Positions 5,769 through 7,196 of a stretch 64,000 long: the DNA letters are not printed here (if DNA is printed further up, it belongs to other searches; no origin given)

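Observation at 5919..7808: Ser/Thr kinase fused to an alpha/beta-hydrolase-like domain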

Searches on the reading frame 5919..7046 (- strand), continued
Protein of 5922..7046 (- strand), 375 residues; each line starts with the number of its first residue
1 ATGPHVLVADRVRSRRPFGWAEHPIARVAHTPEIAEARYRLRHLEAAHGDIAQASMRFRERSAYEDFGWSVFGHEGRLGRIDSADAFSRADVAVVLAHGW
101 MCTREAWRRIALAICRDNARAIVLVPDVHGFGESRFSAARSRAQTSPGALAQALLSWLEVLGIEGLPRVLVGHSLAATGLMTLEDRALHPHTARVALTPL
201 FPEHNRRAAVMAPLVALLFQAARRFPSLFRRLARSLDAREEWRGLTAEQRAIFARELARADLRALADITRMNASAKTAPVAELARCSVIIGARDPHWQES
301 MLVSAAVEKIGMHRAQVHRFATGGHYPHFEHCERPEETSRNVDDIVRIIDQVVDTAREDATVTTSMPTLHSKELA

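Call 68: search_solved_structures(query=A3, max_evalue=0.001, show_alignments=2)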
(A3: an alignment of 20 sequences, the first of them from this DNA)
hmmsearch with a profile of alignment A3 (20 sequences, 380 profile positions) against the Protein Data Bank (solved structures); distinct sequences matched with E-value up to 0.001: 71 (the best 60 are shown).
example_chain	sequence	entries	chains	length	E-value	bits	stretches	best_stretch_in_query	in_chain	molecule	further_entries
1wom_A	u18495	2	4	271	9.9e-13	51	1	94-338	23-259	Sigma factor sigB regulation protein rsbQ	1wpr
6azd_A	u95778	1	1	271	8.8e-11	44.6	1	89-330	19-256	PpKAI2-like H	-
7dq9_A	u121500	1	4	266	1.2e-10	44.1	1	92-346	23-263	Predicted hydrolases or acyltransferases (Alpha/beta hydrolase superfamily)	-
9wgq_A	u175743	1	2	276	4.7e-10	42.2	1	85-331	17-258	Alpha/beta-hydrolases superfamily protein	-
27ct_A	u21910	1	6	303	5.2e-10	42.1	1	94-178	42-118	RPA1511_2297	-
21dl_A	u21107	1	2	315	2.2e-09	40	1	94-347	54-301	RPA1511_5221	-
7f5w_A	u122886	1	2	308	2.4e-09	39.9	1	90-330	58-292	High tillering and dwarf 2 protein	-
3vxk_A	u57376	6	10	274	2.8e-09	39.6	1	90-331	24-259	Dwarf 88 esterase | Probable strigolactone esterase D14 | Strigolactone esterase D14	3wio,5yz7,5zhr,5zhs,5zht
6ap8_A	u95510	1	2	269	2.9e-09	39.6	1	91-331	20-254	Strigolactone esterase D14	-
9mb8_B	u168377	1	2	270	3e-09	39.5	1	91-331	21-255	Strigolactone esterase D14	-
5dj5_A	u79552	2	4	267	3.1e-09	39.5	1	91-331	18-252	Probable strigolactone esterase D14 | Strigolactone esterase D14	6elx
4ih9_A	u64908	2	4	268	3.1e-09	39.5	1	91-331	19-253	Dwarf 88 esterase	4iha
9jqg_A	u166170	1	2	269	3.1e-09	39.5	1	91-331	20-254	Strigolactone esterase D14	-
3w04_A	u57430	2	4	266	3.1e-09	39.5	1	91-331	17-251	Dwarf 88 esterase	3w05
6brt_A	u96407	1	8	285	4e-09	39.2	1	91-331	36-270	D3-CTH-D14-D-ring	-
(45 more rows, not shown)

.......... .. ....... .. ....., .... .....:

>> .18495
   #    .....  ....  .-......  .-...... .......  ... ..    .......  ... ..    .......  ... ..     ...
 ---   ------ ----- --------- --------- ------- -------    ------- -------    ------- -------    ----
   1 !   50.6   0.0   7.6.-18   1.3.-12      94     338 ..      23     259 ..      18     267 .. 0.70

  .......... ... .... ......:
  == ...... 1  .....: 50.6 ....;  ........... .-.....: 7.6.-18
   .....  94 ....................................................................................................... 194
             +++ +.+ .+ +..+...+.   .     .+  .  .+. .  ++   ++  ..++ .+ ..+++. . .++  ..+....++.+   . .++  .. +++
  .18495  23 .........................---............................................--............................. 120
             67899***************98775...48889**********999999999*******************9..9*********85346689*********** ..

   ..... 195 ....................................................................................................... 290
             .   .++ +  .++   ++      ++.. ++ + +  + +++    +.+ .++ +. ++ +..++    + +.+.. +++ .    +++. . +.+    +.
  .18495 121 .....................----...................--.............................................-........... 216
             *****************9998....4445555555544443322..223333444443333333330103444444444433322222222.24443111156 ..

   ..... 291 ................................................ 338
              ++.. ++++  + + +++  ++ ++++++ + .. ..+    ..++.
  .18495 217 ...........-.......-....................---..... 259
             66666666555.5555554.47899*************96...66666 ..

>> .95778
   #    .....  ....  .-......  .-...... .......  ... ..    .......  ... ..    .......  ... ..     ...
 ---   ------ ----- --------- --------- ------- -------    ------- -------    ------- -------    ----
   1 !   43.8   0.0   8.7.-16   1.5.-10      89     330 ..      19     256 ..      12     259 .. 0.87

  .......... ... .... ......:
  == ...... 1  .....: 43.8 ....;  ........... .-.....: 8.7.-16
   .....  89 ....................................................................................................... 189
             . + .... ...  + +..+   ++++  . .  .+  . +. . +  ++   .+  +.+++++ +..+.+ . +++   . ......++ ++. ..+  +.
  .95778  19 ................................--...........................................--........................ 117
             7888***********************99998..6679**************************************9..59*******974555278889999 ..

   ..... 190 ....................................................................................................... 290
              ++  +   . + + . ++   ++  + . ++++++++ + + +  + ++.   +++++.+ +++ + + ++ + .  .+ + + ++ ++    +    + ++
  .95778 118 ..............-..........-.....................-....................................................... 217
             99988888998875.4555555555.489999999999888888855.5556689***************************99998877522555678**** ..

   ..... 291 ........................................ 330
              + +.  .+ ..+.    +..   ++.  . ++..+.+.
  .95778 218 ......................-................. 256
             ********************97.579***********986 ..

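Call 69: search_protein_families(library=pfam, alignment_id=A3, max_evalue=0.01)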
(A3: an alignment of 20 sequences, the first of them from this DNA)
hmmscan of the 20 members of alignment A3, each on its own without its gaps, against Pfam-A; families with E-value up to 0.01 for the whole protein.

A. member 1, seq(375 aa): 2 families
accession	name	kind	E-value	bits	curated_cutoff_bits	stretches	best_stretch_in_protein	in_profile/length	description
PF12697.13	Abhydrolase_6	-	3.4e-16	61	26.3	1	94-337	1-213/217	Alpha/beta hydrolase family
PF00561.26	Abhydrolase_1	-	2.3e-05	24.6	25.8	1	93-187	2-90/245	alpha/beta hydrolase fold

B. families by the number of members that match (of 20 scanned): 4 families
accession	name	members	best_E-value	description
PF12697.13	Abhydrolase_6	20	1.5e-18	Alpha/beta hydrolase family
PF00561.26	Abhydrolase_1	19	2.3e-12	alpha/beta hydrolase fold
PF12146.15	Hydrolase_4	13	3.7e-08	Serine aminopeptidase, S33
PF06821.19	Ser_hydrolase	1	0.0023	Serine hydrolase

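Call 71: search_protein_families(library=ncbifam, alignment_id=A3, max_evalue=0.01)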
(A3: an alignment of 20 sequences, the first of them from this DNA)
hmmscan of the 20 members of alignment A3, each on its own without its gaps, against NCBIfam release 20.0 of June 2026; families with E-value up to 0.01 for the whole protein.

A. member 1, seq(375 aa): 3 families
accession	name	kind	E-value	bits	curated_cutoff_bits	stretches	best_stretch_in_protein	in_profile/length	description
NF011457.0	PRK14875.1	equivalog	2.1e-07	30.2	307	1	58-184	94-216/372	acetoin dehydrogenase dihydrolipoyllysine-residue acetyltransferase subunit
NF045632.1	hydroxlase_HsaD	equivalog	0.00019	20.5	400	1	80-177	23-115/290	4,5:9,10-diseco-3-hydroxy-5,9,17-trioxoandrosta-1(10),2-diene-4-oate hydrolase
TIGR01738.1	bioH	equivalog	0.0021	17.8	206.95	1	90-153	3-63/245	pimeloyl-ACP methyl ester esterase BioH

B. families by the number of members that match (of 20 scanned): 15 families
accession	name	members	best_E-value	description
NF011457.0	PRK14875.1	17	2e-10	acetoin dehydrogenase dihydrolipoyllysine-residue acetyltransferase subunit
TIGR01738.1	bioH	11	2.2e-05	pimeloyl-ACP methyl ester esterase BioH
TIGR03695.1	menH_SHCHC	10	2.7e-07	2-succinyl-6-hydroxy-2,4-cyclohexadiene-1-carboxylate synthase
NF050089.1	i_nPHAscl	8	0.00011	intracellular short-chain-length polyhydroxyalkanoate depolymerase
TIGR03056.1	bchO_mg_che_rel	5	8.2e-10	alpha/beta fold hydrolase BchO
NF008340.0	PRK11126.1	5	3.6e-05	2-succinyl-6-hydroxy-2,4-cyclohexadiene-1-carboxylate synthase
NF045632.1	hydroxlase_HsaD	5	7.1e-05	4,5:9,10-diseco-3-hydroxy-5,9,17-trioxoandrosta-1(10),2-diene-4-oate hydrolase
NF004514.1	PRK05855.1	4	1.1e-06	SDR family oxidoreductase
NF051487.1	bifunc_PcaCD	2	6.9e-06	bifunctional 4-carboxymuconolactone decarboxylase/3-oxoadipate enol-lactonase PcaCD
NF051488.1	bifunc_PcaDC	1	4.3e-06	bifunctional 3-oxoadipate enol-lactonase/4-carboxymuconolactone decarboxylase PcaDC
NF008525.0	PRK11460.1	1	5.5e-06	esterase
NF058580.1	lipase_V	1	0.001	EstV family lipase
NF002043.0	PRK00870.1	1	0.0021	haloalkane dehalogenase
NF052614.1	AB_fold_OlsI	1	0.0057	ornithine lipid biosynthesis O-acyltransferase OlsI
NF007954.0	PRK10673.1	1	0.0061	esterase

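Call 73: search_protein_families(library=pfam, proteins=[P0183, P0188, P0192, P0200, P0204, P0207, P0224, P0241, P0187, P0217], max_evalue=0.001)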
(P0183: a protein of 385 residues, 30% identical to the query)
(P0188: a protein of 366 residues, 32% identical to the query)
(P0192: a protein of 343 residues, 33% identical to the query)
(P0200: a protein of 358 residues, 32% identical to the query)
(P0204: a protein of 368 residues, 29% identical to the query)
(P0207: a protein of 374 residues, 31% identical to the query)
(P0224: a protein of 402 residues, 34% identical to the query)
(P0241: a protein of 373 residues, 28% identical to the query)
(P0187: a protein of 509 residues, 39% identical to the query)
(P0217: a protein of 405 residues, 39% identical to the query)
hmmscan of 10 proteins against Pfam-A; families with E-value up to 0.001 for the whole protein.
P0183 (385 aa): 3 families
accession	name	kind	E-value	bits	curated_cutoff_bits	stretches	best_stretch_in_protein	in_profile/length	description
PF12697.13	Abhydrolase_6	-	7.5e-11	43.5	26.3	1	94-320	1-179/217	Alpha/beta hydrolase family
PF00561.26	Abhydrolase_1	-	5.1e-09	36.6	25.8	1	93-209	2-102/245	alpha/beta hydrolase fold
PF12146.15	Hydrolase_4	-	1.6e-06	28.1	27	1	90-323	3-218/239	Serine aminopeptidase, S33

P0188 (366 aa): 2 families
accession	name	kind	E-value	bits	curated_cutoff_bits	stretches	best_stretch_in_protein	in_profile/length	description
PF12697.13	Abhydrolase_6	-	1.5e-06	29.5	26.3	1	83-312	1-195/217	Alpha/beta hydrolase family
PF00561.26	Abhydrolase_1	-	0.00011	22.4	25.8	1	83-178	3-86/245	alpha/beta hydrolase fold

P0192 (343 aa): 3 families
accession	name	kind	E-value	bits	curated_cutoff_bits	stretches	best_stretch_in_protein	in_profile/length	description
PF12697.13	Abhydrolase_6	-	4e-10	41.2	26.3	1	73-314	1-205/217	Alpha/beta hydrolase family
PF00561.26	Abhydrolase_1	-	1.6e-08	34.9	25.8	1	72-166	2-85/245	alpha/beta hydrolase fold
PF12146.15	Hydrolase_4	-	1.9e-06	27.8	27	1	68-194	2-118/239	Serine aminopeptidase, S33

P0200 (358 aa): 3 families
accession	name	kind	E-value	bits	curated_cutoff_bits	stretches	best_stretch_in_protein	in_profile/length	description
PF12697.13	Abhydrolase_6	-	6e-08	34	26.3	1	80-316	1-200/217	Alpha/beta hydrolase family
PF00561.26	Abhydrolase_1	-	4.4e-06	27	25.8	1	79-174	2-85/245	alpha/beta hydrolase fold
PF12146.15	Hydrolase_4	-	0.0001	22.1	27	1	76-201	3-119/239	Serine aminopeptidase, S33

P0204 (368 aa): 1 family
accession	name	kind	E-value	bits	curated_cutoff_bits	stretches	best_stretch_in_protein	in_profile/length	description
PF12697.13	Abhydrolase_6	-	1.1e-06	29.9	26.3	1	89-329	1-205/217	Alpha/beta hydrolase family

P0207 (374 aa): 1 family
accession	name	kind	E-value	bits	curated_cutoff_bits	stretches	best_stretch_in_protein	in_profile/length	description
PF12697.13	Abhydrolase_6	-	3.4e-08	34.8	26.3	1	89-266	2-135/217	Alpha/beta hydrolase family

P0224 (402 aa): 0 families

P0241 (373 aa): 3 families
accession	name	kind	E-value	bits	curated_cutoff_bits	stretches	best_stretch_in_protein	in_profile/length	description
PF12697.13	Abhydrolase_6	-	1.1e-07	33.2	26.3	1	79-289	1-170/217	Alpha/beta hydrolase family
PF00561.26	Abhydrolase_1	-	6.5e-07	29.7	25.8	1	79-172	3-82/245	alpha/beta hydrolase fold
PF12146.15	Hydrolase_4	-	0.00034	20.4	27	0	75-198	3-114/239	Serine aminopeptidase, S33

P0187 (509 aa): 0 families

P0217 (405 aa): 2 families
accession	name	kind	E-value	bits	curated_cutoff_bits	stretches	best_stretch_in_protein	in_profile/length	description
PF00069.31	Pkinase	-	8.3e-30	104.5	31.7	1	24-211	1-193/263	Protein kinase domain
PF07714.23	PK_Tyr_Ser-Thr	-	2.7e-17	63.4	23.1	1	26-218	3-207/258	Protein tyrosine and serine/threonine kinase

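Call 75: find_encoding_contigs(protein=P0183, flank=6000, max_places=2)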
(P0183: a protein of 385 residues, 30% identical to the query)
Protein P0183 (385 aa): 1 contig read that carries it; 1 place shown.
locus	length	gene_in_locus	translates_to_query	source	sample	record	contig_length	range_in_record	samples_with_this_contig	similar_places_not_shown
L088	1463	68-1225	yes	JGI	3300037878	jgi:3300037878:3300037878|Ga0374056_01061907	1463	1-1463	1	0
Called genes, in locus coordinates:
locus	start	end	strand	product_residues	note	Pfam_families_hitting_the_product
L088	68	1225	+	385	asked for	PF00561:Abhydrolase_1, PF12146:Hydrolase_4 (weak), PF12697:Abhydrolase_6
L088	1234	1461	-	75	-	?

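Call 76: find_encoding_contigs(protein=P0207, flank=6000, max_places=2)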
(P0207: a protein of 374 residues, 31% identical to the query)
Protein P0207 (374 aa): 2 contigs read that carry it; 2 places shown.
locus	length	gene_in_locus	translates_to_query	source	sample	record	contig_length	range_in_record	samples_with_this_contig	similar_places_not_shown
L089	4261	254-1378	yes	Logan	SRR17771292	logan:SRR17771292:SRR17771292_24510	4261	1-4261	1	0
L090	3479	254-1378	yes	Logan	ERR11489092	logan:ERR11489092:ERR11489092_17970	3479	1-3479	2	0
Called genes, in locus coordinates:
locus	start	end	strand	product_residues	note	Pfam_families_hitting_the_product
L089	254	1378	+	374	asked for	PF12697:Abhydrolase_6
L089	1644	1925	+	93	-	PF02597:ThiS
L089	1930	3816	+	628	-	PF02730:AFOR_N, PF01314:AFOR_C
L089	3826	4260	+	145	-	?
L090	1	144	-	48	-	?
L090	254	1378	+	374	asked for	PF12697:Abhydrolase_6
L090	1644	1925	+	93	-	PF02597:ThiS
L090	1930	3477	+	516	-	?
